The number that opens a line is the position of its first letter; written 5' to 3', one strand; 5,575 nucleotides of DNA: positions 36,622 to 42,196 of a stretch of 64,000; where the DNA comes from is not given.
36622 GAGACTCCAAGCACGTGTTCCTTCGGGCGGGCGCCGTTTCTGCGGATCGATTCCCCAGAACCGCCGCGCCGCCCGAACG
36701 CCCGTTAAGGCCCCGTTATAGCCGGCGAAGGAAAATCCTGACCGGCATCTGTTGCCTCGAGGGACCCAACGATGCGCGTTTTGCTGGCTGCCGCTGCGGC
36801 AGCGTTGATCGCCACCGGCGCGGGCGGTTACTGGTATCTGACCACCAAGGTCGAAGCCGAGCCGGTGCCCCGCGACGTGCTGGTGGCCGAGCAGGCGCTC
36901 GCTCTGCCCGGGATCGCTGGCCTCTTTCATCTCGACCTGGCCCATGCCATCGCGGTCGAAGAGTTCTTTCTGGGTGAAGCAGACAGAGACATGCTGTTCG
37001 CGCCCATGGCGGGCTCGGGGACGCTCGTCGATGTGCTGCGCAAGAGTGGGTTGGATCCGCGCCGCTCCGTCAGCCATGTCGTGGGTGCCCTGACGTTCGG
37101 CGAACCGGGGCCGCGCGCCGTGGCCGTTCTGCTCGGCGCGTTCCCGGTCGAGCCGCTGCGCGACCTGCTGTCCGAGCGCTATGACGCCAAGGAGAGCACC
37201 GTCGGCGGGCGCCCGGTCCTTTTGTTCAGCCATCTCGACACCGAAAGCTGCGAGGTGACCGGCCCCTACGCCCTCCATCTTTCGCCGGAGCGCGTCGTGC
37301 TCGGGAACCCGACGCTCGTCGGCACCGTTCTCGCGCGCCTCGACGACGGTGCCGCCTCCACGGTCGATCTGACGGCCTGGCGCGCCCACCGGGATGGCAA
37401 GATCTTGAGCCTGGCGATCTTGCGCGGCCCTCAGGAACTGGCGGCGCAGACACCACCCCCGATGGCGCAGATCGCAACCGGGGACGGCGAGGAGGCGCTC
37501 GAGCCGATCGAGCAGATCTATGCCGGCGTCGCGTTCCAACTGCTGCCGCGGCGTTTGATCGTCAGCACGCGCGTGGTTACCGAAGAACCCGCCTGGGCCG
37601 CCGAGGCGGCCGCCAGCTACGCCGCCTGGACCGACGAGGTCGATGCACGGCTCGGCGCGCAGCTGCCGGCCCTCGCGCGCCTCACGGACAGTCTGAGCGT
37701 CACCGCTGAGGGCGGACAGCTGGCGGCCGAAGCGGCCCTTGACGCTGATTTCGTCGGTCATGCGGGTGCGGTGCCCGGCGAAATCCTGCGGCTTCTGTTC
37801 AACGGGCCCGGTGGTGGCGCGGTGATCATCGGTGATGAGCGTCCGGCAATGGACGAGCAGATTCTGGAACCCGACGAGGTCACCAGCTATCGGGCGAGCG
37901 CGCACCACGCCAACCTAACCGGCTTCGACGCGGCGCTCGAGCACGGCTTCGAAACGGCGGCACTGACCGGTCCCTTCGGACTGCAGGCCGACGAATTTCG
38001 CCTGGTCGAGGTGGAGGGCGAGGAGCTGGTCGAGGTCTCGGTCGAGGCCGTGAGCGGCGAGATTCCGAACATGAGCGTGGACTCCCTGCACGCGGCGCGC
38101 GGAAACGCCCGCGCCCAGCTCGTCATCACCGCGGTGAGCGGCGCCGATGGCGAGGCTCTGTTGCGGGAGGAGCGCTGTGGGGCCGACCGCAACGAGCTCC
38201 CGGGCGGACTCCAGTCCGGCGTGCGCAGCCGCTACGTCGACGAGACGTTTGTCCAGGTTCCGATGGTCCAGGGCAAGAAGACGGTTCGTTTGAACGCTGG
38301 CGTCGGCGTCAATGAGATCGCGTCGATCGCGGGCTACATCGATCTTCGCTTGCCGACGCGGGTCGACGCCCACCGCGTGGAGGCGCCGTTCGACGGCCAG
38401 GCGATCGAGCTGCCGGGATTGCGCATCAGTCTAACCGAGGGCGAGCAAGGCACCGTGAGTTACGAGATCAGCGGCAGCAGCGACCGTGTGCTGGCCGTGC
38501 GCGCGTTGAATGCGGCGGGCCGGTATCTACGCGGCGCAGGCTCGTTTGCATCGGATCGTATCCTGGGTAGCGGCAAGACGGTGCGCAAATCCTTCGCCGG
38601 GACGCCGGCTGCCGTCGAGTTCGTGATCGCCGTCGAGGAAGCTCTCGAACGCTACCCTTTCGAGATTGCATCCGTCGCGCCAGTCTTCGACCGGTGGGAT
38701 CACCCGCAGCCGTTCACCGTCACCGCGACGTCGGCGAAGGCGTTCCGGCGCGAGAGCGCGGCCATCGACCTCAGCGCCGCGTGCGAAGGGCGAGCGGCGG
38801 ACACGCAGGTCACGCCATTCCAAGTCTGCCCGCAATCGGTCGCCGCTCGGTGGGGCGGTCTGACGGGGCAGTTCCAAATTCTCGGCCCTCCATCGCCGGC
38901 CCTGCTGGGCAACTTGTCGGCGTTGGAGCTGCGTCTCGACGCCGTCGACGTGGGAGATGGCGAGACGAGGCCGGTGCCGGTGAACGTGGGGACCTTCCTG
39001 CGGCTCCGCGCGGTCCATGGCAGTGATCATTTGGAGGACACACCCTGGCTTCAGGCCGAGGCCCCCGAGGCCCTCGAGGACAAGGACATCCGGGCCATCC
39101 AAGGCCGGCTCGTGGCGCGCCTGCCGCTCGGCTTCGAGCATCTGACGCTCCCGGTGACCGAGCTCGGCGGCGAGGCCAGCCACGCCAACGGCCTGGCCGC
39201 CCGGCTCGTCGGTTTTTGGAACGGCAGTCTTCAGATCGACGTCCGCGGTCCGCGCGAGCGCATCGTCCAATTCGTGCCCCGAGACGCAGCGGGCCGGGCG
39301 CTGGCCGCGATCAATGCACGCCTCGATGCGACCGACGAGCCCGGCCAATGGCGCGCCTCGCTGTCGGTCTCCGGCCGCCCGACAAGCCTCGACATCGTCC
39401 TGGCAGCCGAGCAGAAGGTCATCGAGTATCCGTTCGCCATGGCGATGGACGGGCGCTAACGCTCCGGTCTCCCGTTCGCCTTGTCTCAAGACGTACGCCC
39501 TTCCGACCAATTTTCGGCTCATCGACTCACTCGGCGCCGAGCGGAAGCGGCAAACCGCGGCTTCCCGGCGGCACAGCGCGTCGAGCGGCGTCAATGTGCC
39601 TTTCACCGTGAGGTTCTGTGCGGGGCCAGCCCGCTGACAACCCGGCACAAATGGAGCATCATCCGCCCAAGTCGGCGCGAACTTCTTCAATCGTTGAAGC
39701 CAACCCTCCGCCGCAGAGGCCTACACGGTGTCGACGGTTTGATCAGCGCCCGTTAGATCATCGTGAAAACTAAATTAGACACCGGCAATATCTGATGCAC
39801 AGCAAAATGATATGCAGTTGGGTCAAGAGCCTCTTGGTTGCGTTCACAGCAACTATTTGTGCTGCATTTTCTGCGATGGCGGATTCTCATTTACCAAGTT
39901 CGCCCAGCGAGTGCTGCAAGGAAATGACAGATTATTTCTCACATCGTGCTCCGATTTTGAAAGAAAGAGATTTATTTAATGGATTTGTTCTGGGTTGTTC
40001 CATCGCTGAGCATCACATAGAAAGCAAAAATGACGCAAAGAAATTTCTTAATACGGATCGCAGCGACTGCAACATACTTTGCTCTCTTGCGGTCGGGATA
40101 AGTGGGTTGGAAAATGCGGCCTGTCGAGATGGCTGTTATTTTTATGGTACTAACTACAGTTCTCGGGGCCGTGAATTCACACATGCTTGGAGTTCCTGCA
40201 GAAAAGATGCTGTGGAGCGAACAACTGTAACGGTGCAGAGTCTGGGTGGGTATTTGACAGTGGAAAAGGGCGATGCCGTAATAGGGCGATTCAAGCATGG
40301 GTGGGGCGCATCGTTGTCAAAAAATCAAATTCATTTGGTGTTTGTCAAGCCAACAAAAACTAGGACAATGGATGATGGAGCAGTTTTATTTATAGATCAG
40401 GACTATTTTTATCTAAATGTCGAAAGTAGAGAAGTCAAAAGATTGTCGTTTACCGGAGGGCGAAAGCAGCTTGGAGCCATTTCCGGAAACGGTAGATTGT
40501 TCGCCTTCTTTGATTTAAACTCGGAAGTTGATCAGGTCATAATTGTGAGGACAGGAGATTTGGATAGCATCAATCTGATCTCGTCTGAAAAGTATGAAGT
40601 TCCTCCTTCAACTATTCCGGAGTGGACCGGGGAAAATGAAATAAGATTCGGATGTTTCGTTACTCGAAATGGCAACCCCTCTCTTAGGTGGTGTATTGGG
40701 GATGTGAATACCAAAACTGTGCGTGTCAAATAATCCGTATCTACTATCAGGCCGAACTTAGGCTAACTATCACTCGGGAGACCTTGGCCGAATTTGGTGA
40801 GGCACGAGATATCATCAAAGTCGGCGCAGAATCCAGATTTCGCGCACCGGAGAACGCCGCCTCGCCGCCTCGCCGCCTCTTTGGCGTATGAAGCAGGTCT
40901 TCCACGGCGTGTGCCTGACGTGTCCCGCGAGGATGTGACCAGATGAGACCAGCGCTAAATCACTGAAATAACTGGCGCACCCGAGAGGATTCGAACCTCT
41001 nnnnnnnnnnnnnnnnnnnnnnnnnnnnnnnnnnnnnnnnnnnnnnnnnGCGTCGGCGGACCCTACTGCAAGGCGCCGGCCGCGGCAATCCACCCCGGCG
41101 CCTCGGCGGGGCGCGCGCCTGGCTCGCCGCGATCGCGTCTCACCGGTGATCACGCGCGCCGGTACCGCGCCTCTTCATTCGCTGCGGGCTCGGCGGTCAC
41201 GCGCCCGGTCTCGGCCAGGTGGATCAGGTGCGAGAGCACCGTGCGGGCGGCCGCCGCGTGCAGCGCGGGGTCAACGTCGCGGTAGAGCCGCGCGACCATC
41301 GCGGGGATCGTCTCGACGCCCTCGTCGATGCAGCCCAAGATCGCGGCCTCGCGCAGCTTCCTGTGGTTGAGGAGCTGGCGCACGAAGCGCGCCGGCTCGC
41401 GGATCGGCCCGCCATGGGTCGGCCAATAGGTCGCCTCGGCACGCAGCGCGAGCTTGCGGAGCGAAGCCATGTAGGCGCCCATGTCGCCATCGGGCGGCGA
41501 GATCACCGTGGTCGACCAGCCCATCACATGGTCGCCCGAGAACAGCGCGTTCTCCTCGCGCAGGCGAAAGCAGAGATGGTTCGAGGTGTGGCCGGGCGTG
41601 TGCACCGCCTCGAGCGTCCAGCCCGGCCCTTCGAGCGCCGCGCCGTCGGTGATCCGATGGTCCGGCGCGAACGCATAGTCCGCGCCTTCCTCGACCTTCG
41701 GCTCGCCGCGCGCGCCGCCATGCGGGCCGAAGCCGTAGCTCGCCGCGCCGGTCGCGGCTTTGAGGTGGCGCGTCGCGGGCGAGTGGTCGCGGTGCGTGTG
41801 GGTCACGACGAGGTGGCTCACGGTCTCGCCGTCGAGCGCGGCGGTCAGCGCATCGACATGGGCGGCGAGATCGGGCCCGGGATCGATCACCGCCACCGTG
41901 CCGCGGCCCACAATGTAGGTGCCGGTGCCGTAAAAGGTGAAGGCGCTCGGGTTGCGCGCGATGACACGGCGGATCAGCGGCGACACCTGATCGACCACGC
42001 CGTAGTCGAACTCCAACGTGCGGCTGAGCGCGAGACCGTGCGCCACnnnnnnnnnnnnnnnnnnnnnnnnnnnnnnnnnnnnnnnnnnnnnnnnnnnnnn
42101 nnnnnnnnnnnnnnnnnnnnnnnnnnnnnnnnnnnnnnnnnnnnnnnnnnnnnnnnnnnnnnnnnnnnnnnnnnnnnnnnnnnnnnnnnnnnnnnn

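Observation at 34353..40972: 6.6-kb accessory locus between two inward-facing tRNA genes: low-GC / high-GC / low-GC mosaic of function-unknown genes, no recombinase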

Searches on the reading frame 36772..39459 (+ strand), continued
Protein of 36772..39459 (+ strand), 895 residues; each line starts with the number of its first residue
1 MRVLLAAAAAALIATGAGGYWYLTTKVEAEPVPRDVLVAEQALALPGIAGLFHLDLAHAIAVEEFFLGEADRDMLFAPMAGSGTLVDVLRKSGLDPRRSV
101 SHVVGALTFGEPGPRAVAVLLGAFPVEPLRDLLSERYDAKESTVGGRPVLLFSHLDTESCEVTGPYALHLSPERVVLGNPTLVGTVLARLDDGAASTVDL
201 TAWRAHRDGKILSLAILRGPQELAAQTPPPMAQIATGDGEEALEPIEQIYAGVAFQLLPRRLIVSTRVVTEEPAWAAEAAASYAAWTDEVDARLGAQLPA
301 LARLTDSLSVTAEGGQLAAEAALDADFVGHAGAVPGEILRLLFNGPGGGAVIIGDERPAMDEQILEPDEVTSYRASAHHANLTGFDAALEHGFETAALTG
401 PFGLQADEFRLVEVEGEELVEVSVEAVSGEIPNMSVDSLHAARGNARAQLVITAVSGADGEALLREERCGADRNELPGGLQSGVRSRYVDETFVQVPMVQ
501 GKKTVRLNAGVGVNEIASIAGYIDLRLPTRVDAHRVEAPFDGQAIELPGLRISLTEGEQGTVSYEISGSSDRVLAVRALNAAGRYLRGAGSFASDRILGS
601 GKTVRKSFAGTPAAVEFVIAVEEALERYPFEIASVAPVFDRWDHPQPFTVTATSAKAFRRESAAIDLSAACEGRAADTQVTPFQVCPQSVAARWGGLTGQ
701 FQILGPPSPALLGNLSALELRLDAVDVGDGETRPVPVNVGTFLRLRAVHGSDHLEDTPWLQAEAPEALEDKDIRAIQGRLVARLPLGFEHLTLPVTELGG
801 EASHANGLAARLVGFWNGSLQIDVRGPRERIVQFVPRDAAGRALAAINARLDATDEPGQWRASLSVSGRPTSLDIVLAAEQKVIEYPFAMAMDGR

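Call 84: fold_search(model_id=the predicted structure, library=pdb)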
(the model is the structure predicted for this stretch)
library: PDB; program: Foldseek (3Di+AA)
matches with E <= 10: 502; with E <= 0.001: 0
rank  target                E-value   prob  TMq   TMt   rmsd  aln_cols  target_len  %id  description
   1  4u48                  4.7e-02  0.06  0.06  0.04  30.4       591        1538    9  Crystal structure of Salmonella alpha-2-macroglobulin (released 2014-09-17)
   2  8zjx_F                5.7e-02  0.05  0.07  0.11  66.9       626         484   10  Cryo-EM structure of the full length pAg-bound BTN2A1-BTN3A1-BTN3A2 in complex with Vgamma9-Vdelta2 TCR (MOP genotype) (released 2025-11-26)
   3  2vr3_A                6.4e-02  0.10  0.07  0.15  23.5       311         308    8  Structural and Biochemical Characterization of Fibrinogen binding to ClfA from Staphylocccus aureus (released 2009-05-19)
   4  4j4p_A                7.8e-02  0.08  0.07  0.17  32.2       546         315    8  The complex of human IgE-Fc with two bound Fab fragments (released 2014-03-12)
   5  6gez_A                1.4e-01  0.03  0.05  0.08  25.1       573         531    7  THE STRUCTURE OF TWITCH-2B N532F (released 2019-08-21)
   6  6iw1_C                1.8e-01  0.04  0.07  0.13  35.4       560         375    9  Crystal structure of YFV-17D sE in postfusion state (released 2019-02-13)
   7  1yll_C                2.0e-01  0.06  0.05  0.14  19.3       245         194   11  Crystal Structure of the Conserved Protein of Unknown Function PA5104 from Pseudomonas aeruginosa PAO1 (released 2005-03-01)
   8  6i56_D                2.1e-01  0.06  0.05  0.14  27.8       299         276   10  Crystal structure of PBSX exported protein XepA (released 2019-11-20)
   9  8ofd                  2.1e-01  0.02  0.04  0.06  30.5       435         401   10  Crystal structure of beta-conglutin from Lupinus albus refined to 2.81 A (released 2023-06-14)
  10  8ema_A                2.2e-01  0.04  0.07  0.09  37.6       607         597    7  mouse full length B cell receptor (released 2022-11-16)
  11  8q2h                  2.7e-01  0.06  0.09  0.07  24.2       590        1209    9  beta-galactosidase from Bacillus circulans (released 2024-10-16)
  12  5ius_C                3.0e-01  0.08  0.06  0.17  20.9       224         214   10  Crystal structure of human PD-L1 in complex with high affinity PD-1 mutant (released 2016-09-28)
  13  1phs                  3.0e-01  0.02  0.04  0.07  30.1       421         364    9  THE THREE-DIMENSIONAL STRUCTURE OF THE SEED STORAGE PROTEIN PHASEOLIN AT 3 ANGSTROMS RESOLUTION (released 1990-10-15)
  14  3es1                  3.3e-01  0.06  0.05  0.17  23.5       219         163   14  Crystal structure of protein with a cupin-like fold and unknown function (YP_001165807.1) from NOVOSPHINGOBIUM AROMATICI (released 2008-10-14)
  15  4jl2_A                3.6e-01  0.47  0.07  0.12   6.4        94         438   17  Crystal structure of a bacterial fucosidase with a monovalent iminocyclitol inhibitor (released 2014-01-22)
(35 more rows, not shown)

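Call 92: search_protein_families(library=pfam, alignment_id=A3, max_evalue=1)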
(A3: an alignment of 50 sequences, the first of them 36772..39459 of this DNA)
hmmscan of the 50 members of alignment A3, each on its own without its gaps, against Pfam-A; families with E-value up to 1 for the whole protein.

A. member 1, window:36772-39459:+ (895 aa): 0 families

B. families by the number of members that match (of 50 scanned): 14 families
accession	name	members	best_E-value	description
PF18705.7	DUF5643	1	0.0036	Family of unknown function (DUF5643)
PF06841.18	Phage_T4_gp19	1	0.015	T4-like virus tail tube protein gp19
PF06097.16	DUF945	1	0.025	Bacterial protein of unknown function (DUF945)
PF13169.11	Poxvirus_B22R_N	1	0.03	Poxvirus B22R protein N-terminal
PF04619.18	Adhesin_Dr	1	0.031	Dr-family adhesin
PF24471.1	KH_DEAH11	1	0.031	DEAH11-like, KH-domain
PF01658.22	Inos-1-P_synth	1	0.042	Myo-inositol-1-phosphate synthase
PF13646.12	HEAT_2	1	0.047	HEAT repeats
PF06572.17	DUF1131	1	0.05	Protein of unknown function (DUF1131)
PF06617.18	M-inducer_phosp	1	0.062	M-phase inducer phosphatase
PF22432.2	PA2794-like_C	1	0.066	PA2794-like, C-terminal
PF14660.12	DUF4458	1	0.076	Domain of unknown function (DUF4458)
PF11290.13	DUF3090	1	0.14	Protein of unknown function (DUF3090)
PF21575.2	DsbA_N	1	0.19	DsbA, N-terminal domain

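Call 93: search_solved_structures(query=A3, max_evalue=1)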
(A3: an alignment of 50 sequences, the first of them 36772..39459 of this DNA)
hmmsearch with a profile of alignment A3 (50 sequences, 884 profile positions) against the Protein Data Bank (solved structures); distinct sequences matched with E-value up to 1: 5.
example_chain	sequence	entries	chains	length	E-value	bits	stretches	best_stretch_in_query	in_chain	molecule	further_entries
4j7j_A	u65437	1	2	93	0.068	14.3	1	240-308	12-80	secreted protein EsxB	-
4j7k_A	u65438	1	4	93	0.11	13.5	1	240-308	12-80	secreted protein EsxB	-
4j10_A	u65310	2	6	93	0.13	13.3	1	240-308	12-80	SECRETED PROTEIN ESXB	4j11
4iyh_A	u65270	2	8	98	0.17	12.9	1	241-308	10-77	Secreted protein EsxB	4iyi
4j42_A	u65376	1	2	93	0.46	11.5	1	240-308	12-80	secreted protein EsxB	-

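Call 94: search_protein_families(library=ncbifam, alignment_id=A3, max_evalue=1)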
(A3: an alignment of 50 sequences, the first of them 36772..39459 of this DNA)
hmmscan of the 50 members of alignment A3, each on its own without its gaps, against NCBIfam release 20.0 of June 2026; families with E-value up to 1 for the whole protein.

A. member 1, window:36772-39459:+ (895 aa): 0 families

B. families by the number of members that match (of 50 scanned): 15 families
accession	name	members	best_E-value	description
NF010426.0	PRK13852.1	1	0.013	type IV secretion system protein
NF046121.1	lipo_SCO7460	1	0.013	SCO7460 family lipoprotein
NF007990.1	PRK10718.1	1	0.017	RpoE-regulated lipoprotein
NF002363.0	PRK01345.1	1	0.04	zinc metalloprotease HtpX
NF008627.0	PRK11615.1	1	0.044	DcrB family lipoprotein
NF050820.1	PolSacchBiosHfsH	1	0.046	oligosaccharide deacetylase HfsH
NF003063.0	PRK03987.1-2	1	0.057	translation initiation factor IF-2 subunit alpha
NF041791.1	anti-phage_ZorE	1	0.059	type II Zorya anti-phage system protein ZorE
NF002952.0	PRK03606.2-3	1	0.077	ureidoglycolate lyase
TIGR01713.1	typeII_sec_gspC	1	0.095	type II secretion system protein GspC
TIGR01965.1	VCBS_repeat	1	0.1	VCBS domain-containing protein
TIGR03312.1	Se_sel_red_FAD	1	0.13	molybdopterin-dependent oxidoreductase FAD-binding subunit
NF033802.1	AimP_fam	1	0.15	lysogeny pheromone AimP family peptide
NF040511.1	membrane_GPGG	1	0.17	GPGG-motif small membrane protein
TIGR00187.1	ribE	1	0.26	riboflavin synthase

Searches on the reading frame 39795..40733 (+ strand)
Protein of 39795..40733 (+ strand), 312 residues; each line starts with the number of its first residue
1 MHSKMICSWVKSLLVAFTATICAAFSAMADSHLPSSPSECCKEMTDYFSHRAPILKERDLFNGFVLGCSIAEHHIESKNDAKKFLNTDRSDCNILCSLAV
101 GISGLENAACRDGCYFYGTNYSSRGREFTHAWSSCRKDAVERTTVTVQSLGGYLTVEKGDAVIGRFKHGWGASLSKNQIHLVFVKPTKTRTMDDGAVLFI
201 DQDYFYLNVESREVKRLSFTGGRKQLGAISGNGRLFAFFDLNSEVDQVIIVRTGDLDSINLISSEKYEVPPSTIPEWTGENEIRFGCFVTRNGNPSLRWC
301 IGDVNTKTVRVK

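Call 6: search_protein_families(library=pfam, proteins=[window:39795-40733:+], max_evalue=1)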
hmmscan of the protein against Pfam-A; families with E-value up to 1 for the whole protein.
window:39795-40733:+ (312 aa): 0 families

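Call 7: search_protein_families(library=ncbifam, proteins=[window:39795-40733:+], max_evalue=1)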
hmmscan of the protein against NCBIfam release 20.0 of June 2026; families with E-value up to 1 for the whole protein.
window:39795-40733:+ (312 aa): 1 family
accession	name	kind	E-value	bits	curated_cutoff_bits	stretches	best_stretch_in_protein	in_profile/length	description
TIGR02800.1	propeller_TolB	equivalog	0.07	12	343.15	1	205-272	306-372/418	Tol-Pal system beta propeller repeat protein TolB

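Call 8: search_protein_families(library=padloc, proteins=[window:39795-40733:+], max_evalue=1)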
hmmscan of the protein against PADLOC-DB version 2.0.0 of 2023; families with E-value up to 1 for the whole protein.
window:39795-40733:+ (312 aa): 0 families

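Call 21: find_homologous_proteins(query=window:39795-40733:+)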
Query window:39795-40733:+ (312 aa): 1 proteins with E <= 0.001 among 746 candidates.
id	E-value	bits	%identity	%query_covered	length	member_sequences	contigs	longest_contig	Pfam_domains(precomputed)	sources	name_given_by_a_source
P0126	4.9e-213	724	100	100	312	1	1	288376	-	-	-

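Call 62: search_dna_similar(query=window:39795-40733:+, collection=plasmids, mode=protein, max_evalue=0.01)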
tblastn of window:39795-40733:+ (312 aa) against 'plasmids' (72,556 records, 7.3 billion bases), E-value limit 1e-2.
No match.

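Call 77: search_protein_families(library=phrogs, proteins=[window:39795-40733:+], max_evalue=0.1)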
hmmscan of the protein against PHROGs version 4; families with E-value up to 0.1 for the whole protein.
window:39795-40733:+ (312 aa): 0 families

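Call 78: search_solved_structures(query=window:39795-40733:+, max_evalue=5)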
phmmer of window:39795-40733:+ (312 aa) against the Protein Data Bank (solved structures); distinct sequences matched with E-value up to 5: 3.
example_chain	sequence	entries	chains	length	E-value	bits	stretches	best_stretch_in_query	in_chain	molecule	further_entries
6hfg_B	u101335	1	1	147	0.044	16.4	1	109-163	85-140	Meiotic recombination protein REC114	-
7qwv_A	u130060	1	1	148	0.045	16.4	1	109-163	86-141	Meiotic recombination protein REC114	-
6nxf_A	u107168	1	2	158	0.052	16.2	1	109-162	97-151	Meiotic recombination protein REC114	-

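Call 98: find_related_loci(query=window:39795-40733:+, collection=viral_contigs, flank=5000)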
Query window:39795-40733:+ (312 aa) in viral_contigs; peptide patterns used: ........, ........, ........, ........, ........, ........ (x = any residue, [..] = any of these).
2 stretches matched a pattern, but none encodes a relative of the query by tblastn (E <= 1e-3).

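Call 99: search_dna_similar(query=window:39795-40733:+, collection=phages, mode=protein, max_evalue=0.01)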
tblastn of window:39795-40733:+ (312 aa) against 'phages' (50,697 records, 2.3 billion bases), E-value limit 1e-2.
No match.

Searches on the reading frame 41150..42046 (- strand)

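Call 27: search_protein_families(library=pfam, proteins=[window:41150-42046:-], max_evalue=0.001)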
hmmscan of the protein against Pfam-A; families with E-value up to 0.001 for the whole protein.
window:41150-42046:- (298 aa): 3 families
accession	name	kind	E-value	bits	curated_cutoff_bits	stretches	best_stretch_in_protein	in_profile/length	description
PF00753.33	Lactamase_B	-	5.1e-21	76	22.7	1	43-211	9-196/196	Metallo-beta-lactamase superfamily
PF17778.7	BLACT_WH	-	1.1e-11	45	22.8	1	246-286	1-41/46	Beta-lactamase associated winged helix domain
PF12706.13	Lactamase_B_2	-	0.00036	20.6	27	1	53-148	4-108/200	Beta-lactamase superfamily domain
